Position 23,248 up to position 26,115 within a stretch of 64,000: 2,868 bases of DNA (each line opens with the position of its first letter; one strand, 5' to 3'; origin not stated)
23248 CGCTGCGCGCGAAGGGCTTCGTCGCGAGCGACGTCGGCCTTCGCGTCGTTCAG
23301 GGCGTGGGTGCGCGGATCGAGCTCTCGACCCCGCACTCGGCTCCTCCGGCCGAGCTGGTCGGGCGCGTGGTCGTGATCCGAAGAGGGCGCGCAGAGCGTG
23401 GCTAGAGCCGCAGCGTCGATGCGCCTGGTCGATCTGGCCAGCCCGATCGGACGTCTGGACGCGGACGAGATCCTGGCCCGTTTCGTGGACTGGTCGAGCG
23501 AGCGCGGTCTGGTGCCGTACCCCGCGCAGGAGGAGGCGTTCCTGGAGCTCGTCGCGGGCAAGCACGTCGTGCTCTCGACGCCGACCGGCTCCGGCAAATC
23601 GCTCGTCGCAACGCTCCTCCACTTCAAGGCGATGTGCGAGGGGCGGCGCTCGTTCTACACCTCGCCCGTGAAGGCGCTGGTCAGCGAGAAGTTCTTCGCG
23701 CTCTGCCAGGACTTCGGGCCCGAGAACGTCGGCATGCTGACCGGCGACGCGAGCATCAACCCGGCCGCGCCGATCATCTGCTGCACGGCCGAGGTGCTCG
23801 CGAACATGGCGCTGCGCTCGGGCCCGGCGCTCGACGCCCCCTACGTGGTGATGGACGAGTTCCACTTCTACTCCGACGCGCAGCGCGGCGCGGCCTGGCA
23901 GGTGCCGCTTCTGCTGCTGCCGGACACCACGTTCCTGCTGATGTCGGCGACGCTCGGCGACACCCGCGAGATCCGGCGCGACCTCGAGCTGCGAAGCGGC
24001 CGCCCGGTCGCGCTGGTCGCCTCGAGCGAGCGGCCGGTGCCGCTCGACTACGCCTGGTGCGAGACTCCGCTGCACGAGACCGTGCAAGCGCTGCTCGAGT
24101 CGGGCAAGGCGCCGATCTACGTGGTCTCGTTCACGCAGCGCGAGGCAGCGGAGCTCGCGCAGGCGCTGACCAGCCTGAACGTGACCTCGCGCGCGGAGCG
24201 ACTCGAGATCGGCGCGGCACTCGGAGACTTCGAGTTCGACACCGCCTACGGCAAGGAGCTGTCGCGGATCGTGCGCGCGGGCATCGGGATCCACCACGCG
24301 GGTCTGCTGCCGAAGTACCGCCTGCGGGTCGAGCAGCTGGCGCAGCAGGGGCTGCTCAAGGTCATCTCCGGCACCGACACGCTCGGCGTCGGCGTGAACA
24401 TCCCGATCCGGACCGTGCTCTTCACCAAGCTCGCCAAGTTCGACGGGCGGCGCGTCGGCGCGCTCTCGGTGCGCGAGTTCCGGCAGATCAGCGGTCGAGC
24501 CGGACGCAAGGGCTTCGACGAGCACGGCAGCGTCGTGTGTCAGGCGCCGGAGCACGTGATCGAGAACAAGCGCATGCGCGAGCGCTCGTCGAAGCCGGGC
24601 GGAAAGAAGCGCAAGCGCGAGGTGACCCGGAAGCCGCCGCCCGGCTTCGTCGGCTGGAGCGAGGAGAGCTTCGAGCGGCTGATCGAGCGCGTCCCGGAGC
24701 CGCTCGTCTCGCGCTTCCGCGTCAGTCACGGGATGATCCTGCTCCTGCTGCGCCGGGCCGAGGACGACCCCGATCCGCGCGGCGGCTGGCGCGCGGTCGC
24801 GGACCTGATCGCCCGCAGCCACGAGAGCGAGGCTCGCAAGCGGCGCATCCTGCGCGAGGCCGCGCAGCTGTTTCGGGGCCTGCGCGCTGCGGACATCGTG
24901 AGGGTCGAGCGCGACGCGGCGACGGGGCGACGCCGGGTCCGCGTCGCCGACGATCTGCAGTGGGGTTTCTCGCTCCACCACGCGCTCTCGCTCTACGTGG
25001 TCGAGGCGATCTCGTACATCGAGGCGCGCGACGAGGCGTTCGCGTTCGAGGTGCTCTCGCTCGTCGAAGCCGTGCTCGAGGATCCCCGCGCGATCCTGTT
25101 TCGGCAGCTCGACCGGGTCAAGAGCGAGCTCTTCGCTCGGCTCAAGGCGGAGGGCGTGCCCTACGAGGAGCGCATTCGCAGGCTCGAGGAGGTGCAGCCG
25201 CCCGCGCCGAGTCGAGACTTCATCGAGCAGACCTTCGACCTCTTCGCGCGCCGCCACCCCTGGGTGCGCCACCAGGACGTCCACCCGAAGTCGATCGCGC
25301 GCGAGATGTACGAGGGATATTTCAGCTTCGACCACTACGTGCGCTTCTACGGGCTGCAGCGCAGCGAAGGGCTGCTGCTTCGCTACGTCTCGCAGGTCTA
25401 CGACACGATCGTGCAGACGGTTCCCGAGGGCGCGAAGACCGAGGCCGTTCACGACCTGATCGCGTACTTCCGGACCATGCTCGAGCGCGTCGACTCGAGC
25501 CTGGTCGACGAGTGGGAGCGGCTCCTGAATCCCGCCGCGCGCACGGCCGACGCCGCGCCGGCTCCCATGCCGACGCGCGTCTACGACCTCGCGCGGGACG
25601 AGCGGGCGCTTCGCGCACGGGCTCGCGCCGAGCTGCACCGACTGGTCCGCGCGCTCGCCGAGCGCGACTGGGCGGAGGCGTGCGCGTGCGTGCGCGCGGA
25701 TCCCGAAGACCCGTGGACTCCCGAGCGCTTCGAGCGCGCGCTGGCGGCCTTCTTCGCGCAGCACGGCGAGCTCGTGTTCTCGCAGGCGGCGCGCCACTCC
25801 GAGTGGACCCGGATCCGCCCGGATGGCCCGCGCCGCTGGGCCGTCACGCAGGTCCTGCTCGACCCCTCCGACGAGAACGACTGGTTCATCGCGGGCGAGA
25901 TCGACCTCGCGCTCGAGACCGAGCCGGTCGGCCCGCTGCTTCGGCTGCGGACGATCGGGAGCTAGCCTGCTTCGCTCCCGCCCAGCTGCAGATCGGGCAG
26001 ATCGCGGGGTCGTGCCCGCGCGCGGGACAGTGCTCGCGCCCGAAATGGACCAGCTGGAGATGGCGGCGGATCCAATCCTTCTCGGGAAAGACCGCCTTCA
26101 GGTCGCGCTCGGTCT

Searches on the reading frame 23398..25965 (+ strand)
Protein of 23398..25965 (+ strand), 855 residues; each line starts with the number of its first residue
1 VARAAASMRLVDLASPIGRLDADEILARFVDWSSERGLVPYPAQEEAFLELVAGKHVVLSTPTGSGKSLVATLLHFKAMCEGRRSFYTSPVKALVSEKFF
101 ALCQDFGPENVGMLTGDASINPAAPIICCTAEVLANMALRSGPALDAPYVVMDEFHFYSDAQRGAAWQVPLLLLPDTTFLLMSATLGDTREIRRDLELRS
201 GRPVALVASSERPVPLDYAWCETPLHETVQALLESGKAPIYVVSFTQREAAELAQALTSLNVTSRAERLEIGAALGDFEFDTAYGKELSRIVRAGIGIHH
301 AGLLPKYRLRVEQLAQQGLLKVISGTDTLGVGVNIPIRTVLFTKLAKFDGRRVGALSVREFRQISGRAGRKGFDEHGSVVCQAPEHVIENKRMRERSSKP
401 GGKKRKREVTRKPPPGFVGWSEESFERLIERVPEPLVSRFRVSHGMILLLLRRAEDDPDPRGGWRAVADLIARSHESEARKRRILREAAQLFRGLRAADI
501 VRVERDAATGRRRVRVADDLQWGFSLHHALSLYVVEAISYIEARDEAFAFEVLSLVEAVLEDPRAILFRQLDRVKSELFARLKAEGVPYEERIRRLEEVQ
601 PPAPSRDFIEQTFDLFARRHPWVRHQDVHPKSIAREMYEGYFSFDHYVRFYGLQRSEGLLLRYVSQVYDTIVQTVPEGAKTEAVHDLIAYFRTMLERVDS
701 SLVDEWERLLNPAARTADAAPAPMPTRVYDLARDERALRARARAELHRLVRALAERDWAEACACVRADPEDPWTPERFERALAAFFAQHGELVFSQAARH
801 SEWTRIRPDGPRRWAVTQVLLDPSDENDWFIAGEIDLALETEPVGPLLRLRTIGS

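Call 64: search_protein_families(library=pfam, proteins=[window:23398-25965:+], max_evalue=0.0001)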
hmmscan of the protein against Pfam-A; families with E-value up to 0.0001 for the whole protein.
window:23398-25965:+ (855 aa): 4 families
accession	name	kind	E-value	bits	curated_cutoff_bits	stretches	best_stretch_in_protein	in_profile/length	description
PF12029.13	DUF3516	-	1.5e-140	469.8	25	1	383-842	1-453/464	Domain of unknown function (DUF3516)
PF00270.35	DEAD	-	2.9e-17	63.4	26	1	42-188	2-162/167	DEAD/DEAH box helicase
PF22527.2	DEXQc_Suv3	-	3.8e-07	30.2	27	1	59-172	18-119/154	DEXQ-box helicase domain of Suv3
PF00271.37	Helicase_C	-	9.3e-06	26.3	23.5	1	294-372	40-110/110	Helicase conserved C-terminal domain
